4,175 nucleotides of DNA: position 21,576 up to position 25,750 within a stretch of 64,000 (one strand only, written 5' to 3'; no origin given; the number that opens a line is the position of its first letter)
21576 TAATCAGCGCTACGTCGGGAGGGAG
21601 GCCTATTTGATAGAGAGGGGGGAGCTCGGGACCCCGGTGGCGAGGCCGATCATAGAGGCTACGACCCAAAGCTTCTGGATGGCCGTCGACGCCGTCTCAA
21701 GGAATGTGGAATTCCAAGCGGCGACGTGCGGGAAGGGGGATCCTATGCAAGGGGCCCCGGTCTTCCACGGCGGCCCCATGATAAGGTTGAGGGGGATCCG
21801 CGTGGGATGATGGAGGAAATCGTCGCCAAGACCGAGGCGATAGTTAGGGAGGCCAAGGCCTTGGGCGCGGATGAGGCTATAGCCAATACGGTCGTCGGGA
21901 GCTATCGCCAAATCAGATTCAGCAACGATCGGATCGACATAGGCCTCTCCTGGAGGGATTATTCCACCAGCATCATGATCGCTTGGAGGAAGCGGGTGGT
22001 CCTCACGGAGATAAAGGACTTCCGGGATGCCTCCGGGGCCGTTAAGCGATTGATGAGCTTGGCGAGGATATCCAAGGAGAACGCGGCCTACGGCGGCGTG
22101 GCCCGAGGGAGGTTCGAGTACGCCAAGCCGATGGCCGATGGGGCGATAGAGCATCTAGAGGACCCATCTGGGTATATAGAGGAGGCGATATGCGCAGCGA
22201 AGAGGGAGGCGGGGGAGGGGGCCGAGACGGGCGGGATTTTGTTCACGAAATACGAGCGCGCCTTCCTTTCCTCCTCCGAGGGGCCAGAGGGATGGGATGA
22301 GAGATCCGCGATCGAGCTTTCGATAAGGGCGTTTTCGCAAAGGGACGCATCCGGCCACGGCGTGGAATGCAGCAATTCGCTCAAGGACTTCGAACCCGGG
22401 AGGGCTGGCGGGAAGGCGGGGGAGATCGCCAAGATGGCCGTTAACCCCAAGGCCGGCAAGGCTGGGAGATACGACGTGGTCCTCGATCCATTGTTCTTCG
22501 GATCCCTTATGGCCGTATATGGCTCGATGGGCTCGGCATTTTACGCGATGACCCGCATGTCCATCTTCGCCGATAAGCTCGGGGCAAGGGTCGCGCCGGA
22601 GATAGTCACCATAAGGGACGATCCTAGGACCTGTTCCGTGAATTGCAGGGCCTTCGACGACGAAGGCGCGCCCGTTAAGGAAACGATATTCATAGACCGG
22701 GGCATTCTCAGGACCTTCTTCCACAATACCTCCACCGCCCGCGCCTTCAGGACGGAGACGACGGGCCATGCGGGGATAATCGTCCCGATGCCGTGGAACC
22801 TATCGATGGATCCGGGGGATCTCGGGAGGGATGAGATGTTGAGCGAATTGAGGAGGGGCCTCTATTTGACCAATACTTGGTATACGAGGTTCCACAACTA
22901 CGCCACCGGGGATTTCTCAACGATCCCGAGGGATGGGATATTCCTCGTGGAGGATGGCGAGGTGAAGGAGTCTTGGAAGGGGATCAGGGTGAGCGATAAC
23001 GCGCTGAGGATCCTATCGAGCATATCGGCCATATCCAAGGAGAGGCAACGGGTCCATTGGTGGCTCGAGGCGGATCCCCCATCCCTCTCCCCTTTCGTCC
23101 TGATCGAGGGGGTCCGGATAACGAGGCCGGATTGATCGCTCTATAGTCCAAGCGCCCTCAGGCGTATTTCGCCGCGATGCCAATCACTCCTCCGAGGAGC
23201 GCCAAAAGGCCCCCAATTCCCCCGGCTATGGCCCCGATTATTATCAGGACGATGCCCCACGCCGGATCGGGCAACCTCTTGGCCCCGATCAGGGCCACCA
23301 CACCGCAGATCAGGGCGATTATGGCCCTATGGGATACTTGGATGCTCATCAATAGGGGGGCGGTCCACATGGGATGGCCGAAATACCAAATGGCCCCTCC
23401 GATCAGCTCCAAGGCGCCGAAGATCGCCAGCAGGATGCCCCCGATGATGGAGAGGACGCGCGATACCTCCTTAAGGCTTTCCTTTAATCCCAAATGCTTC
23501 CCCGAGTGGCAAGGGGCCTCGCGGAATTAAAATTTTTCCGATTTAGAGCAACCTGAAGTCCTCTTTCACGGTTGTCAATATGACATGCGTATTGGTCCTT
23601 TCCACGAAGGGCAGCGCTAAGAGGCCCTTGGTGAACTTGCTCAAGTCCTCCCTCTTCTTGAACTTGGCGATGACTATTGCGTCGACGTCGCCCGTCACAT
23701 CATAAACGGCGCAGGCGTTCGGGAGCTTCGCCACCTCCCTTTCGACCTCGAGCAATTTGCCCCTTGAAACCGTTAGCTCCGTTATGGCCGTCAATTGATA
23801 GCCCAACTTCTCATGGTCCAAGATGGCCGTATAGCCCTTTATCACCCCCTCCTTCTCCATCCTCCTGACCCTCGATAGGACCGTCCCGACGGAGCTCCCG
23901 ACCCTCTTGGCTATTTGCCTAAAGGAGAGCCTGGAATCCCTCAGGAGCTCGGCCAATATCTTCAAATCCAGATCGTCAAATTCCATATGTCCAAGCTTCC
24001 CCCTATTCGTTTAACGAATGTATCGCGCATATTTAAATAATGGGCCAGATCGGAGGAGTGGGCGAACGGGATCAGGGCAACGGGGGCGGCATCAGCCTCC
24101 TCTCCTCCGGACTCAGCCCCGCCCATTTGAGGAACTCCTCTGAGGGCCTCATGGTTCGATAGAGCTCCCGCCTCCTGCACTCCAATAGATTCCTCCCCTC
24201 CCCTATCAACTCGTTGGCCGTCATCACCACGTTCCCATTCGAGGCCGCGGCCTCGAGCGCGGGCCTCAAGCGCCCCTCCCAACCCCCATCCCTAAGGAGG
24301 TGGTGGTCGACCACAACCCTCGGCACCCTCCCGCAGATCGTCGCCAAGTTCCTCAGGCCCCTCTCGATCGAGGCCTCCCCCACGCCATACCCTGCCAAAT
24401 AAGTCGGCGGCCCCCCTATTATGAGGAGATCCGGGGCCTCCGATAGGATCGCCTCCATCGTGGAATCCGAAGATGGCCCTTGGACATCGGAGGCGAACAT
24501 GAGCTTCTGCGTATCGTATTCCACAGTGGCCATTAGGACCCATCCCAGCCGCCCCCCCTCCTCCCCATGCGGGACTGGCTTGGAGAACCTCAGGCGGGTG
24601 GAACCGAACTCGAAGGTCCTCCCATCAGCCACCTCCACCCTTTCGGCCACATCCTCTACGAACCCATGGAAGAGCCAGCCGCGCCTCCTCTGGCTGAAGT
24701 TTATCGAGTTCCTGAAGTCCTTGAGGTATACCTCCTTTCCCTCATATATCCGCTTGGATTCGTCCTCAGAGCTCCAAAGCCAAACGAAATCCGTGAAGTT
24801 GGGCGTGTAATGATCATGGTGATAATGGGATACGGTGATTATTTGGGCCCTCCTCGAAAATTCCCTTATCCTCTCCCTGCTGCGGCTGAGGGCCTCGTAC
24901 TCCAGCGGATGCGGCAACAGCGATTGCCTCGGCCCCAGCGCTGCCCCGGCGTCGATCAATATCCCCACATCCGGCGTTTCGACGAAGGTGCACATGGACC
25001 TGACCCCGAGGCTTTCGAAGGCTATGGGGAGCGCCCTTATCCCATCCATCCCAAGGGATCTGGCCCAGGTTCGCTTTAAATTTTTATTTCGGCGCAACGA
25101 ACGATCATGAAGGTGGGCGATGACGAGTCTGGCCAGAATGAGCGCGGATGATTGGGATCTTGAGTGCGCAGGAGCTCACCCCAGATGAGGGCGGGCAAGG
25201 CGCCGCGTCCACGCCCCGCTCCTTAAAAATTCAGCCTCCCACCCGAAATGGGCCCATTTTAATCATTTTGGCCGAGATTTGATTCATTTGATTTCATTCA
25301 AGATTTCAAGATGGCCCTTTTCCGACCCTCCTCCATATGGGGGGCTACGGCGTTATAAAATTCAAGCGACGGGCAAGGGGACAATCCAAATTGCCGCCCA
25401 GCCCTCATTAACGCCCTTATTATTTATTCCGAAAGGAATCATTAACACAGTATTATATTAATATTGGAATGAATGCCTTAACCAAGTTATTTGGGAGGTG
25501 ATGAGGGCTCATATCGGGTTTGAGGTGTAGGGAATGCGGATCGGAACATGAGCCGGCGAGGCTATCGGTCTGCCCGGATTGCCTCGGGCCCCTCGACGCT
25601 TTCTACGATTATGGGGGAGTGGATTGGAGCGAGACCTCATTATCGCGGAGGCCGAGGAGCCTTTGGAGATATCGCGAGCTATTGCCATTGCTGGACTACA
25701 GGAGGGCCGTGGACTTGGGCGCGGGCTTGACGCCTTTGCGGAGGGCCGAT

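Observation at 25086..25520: About 430-nt AT-rich leader with tandem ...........-like repeats and a box element repeated at 28.08 kb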

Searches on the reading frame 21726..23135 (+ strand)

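Call 8: search_protein_families(library=pfam, proteins=[window:21726-23135:+])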
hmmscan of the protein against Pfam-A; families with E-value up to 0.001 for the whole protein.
window:21726-23135:+ (469 aa): 1 family
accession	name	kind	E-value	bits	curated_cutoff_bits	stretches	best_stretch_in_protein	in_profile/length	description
PF19289.4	PmbA_TldD_3rd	-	9.1e-55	185.6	22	1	247-466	2-219/220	PmbA/TldA metallopeptidase C-terminal domain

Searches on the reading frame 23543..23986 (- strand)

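Call 8: search_protein_families(library=pfam, proteins=[window:23543-23986:-])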
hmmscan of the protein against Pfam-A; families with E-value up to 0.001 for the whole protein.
window:23543-23986:- (147 aa): 7 families
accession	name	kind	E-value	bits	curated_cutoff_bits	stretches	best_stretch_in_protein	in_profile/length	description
PF13412.12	HTH_24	-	5.5e-18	64.7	21.9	1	4-50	2-48/48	Winged helix-turn-helix DNA-binding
PF13404.12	HTH_AsnC-type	-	4.1e-15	55.8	27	1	4-44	2-42/42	AsnC-type helix-turn-helix domain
PF01037.27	AsnC_trans_reg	-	7.9e-14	51.8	25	1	70-138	2-72/73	Lrp/AsnC ligand binding domain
PF22451.2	NirdL-like_HTH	-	7e-05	22.8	27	1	22-49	19-46/47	Siroheme decarboxylase NirDL-like HTH domain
PF01047.28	MarR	-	0.00034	20.9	24.6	1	8-49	6-47/59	MarR family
PF25212.1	HVO_A0114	-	0.0007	19.8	27.6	0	5-50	22-67/84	HVO_A0114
PF13545.12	HTH_Crp_2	-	0.00096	19.5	27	0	19-61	22-67/70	Crp-like helix-turn-helix domain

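Call 63: search_protein_families(library=ncbifam, proteins=[window:23543-23986:-], max_evalue=0.00001)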
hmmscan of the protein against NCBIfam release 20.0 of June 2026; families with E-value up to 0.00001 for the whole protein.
window:23543-23986:- (147 aa): 9 families
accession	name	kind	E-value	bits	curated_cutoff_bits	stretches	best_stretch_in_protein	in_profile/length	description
NF041396.1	TranRegLrp_Halo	equivalog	3.9e-33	114.4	190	1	1-143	1-143/149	HTH-type transcriptional regulator Lrp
NF008370.0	PRK11169.1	equivalog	4.4e-23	81.8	233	1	2-145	11-158/164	leucine-responsive transcriptional regulator Lrp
NF040947.1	trans_reg_LysM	equivalog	2.5e-19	69.4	180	1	4-139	2-135/136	HTH-type transcriptional regulator LysM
NF053758.1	ChrTpTrnRegChrS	equivalog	3.7e-17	62.5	250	1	2-141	11-151/158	chromate efflux transcriptional regulator ChrS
NF040820.1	trans_reg_LrpA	equivalog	5.6e-17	62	250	1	4-118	3-117/141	HTH-type transcriptional regulator LrpA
NF041395.1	TranRegLrpA1_Halo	equivalog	9.4e-14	51.6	250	1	7-109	7-107/142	HTH-type transcriptional regulator LrpA1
NF008384.0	PRK11179.1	equivalog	4.6e-13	49.3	227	1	2-106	6-111/153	transcriptional regulator AsnC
NF040707.3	Siroheme_Dcarb_AhbB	equivalog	2.7e-11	43.4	125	1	10-95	4-89/146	siroheme decarboxylase subunit beta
NF040708.3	Siroheme_Dcarb_AhbA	equivalog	5.2e-07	29.5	140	1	21-89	18-85/144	siroheme decarboxylase subunit alpha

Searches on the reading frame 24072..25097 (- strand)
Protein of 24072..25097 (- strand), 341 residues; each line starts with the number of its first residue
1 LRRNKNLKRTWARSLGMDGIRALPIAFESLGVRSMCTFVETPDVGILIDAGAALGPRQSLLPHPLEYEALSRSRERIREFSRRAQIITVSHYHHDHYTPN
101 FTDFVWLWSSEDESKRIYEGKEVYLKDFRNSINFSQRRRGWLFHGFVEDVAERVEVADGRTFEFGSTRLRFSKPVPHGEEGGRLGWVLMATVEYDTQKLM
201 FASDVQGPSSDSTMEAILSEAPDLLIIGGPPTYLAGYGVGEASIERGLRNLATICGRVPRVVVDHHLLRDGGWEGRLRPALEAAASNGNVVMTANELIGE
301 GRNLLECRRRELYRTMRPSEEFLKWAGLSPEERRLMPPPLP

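Call 8: search_protein_families(library=pfam, proteins=[window:24072-25097:-])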
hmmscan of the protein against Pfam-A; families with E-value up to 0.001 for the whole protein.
window:24072-25097:- (341 aa): 1 family
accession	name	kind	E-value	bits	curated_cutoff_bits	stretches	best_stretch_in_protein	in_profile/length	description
PF12706.13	Lactamase_B_2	-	0.00059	19.9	27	1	46-227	3-162/200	Beta-lactamase superfamily domain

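Call 63: search_protein_families(library=ncbifam, proteins=[window:24072-25049:-], max_evalue=0.00001)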
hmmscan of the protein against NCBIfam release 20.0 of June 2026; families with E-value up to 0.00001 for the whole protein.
window:24072-25049:- (325 aa): 4 families
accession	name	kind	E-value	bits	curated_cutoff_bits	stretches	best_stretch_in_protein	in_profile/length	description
NF003290.0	PRK04286.1-6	equivalog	2.1e-77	259.9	526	1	5-301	2-289/307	hypothetical protein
NF003289.0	PRK04286.1-3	equivalog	8.4e-69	232.2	526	1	5-302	2-287/292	hypothetical protein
NF003287.0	PRK04286.1-1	equivalog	5.8e-64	216.3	286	1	7-299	4-288/308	hypothetical protein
NF003288.0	PRK04286.1-2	equivalog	3.9e-36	124.7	409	1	10-301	7-282/303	hypothetical protein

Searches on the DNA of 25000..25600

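Call 16: search_rna_families(source=window, start=25000, end=25600, threshold=evalue, max_evalue=10)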
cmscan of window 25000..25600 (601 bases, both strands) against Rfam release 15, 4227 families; matches with E-value up to 10: 11.
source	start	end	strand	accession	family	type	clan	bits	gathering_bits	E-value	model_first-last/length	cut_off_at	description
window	25421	25471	+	RF03161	S15-Flavobacteria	Cis-reg; leader;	CL00121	18.6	46.5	9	1-66/66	no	S15-Flavobacteria ribosomal protein leader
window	25255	25310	-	RF00280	SNORD51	Gene; snRNA; snoRNA; CD-box;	CL00054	17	50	5.4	1-79/79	no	Small nucleolar RNA SNORD51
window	25110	25143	+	RF01121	sR38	Gene; snRNA; snoRNA; CD-box;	-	15.4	50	0.42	25-59/59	no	Small nucleolar RNA sR38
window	25116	25170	+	RF00095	snoPyro_CD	Gene; snRNA; snoRNA; CD-box;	CL00132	14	45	4.3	1-58/58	no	Pyrococcus C/D box small nucleolar RNA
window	25493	25544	+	RF02040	HOTTIP_1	Gene; lncRNA;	-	13.2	50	3.2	1-57/57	no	HOXA transcript at the distal tip, conserved region 1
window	25411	25438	-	RF01100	PK-BYV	Cis-reg;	-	12.7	50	8.9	1-40/40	no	3'-terminal pseudoknot in BYV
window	25313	25395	+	RF02974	Fibro-purF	Cis-reg;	-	12.4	60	7.7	1-75/75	no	Fibro-purF RNA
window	25434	25449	-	RF02182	ST7-AS2_2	Gene; lncRNA;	-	11.6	45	4.6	32-47/47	no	ST7 antisense RNA 2 conserved region 2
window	25220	25268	-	RF02480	GlsR14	Gene; snRNA; snoRNA; CD-box;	-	11.6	90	5.3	1-68/68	no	Small nucleolar RNA GlsR14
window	25494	25542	+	RF01136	sR28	Gene; snRNA; snoRNA; CD-box;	-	11.3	39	2.5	1-55/55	no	Small nucleolar RNA sR28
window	25118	25180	+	RF01138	sR23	Gene; snRNA; snoRNA; CD-box;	-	10.1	45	7.6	1-54/54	no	Small nucleolar RNA sR23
